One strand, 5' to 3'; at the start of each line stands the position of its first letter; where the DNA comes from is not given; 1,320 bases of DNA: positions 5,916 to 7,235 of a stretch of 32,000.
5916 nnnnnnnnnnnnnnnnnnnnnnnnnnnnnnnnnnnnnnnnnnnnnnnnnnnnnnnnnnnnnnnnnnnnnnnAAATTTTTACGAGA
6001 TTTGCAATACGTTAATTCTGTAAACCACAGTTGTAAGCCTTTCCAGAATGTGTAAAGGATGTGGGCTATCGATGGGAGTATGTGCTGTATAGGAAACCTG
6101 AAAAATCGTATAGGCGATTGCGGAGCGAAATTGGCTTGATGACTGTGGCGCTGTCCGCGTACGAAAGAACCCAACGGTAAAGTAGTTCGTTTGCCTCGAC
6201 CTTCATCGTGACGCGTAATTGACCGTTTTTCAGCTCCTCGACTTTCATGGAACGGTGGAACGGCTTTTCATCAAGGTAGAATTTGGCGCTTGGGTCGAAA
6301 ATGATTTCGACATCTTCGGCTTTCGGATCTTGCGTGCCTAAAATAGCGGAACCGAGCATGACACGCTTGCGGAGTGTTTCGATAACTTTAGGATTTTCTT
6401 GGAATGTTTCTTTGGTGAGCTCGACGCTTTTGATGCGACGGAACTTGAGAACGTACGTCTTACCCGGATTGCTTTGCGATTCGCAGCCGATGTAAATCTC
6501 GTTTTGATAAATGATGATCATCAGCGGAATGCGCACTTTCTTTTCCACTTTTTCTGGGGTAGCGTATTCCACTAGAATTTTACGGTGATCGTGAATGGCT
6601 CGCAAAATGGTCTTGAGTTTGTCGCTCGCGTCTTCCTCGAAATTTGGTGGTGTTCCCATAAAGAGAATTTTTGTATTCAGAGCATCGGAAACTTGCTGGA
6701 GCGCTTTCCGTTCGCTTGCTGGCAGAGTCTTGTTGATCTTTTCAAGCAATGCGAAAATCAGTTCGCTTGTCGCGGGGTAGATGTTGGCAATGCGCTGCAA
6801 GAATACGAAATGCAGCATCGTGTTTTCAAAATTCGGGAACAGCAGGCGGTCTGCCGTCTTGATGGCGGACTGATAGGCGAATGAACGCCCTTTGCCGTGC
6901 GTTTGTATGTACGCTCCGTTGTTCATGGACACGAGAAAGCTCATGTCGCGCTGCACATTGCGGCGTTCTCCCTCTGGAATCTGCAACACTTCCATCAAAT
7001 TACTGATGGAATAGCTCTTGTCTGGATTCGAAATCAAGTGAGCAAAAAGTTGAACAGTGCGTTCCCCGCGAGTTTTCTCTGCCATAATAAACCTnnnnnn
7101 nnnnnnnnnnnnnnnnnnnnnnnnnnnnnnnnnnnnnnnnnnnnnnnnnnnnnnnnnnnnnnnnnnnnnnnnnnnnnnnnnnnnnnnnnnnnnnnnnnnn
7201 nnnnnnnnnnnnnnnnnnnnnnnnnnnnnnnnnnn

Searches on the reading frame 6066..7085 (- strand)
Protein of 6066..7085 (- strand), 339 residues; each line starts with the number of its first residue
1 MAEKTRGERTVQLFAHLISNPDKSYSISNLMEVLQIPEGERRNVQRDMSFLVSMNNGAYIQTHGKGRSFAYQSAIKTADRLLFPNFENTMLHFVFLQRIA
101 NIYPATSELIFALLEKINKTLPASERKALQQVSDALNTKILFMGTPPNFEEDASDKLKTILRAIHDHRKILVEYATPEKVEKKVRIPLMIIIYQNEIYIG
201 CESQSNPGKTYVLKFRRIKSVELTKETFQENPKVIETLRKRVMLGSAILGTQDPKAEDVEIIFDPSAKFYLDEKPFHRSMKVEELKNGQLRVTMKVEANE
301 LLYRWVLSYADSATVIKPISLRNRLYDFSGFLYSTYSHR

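Call 7: search_protein_families(library=pfam, proteins=[window:6066-7085:-], max_evalue=0.01)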
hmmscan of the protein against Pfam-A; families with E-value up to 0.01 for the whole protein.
window:6066-7085:- (339 aa): 2 families
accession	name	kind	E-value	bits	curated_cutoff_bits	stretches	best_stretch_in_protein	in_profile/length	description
PF25583.1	WCX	-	4.5e-12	46.6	23.9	1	257-325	3-68/76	WCX domain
PF13280.12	WYL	-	0.00072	19.9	21.8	1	156-222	2-69/70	WYL domain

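Call 52: search_protein_families(library=padloc, proteins=[window:6066-7085:-], max_evalue=0.01)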
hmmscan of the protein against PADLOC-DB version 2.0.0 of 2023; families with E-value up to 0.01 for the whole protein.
window:6066-7085:- (339 aa): 3 families
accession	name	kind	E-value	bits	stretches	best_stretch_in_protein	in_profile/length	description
PDLC01652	WYL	-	4.3e-21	73.9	1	150-327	13-156/162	"CAS-I,CAS-II,CAS-III,CAS-IV,CAS-V,CAS-VI; associated_signaling"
PDLC01766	Cas3c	-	2.9e-13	46.9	1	8-325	8-305/1009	-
PDLC01457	WYL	-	6.1e-13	46.9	1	23-321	17-229/229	"CAS-I,CAS-II,CAS-III,CAS-IV,CAS-V,CAS-VI; associated_signaling"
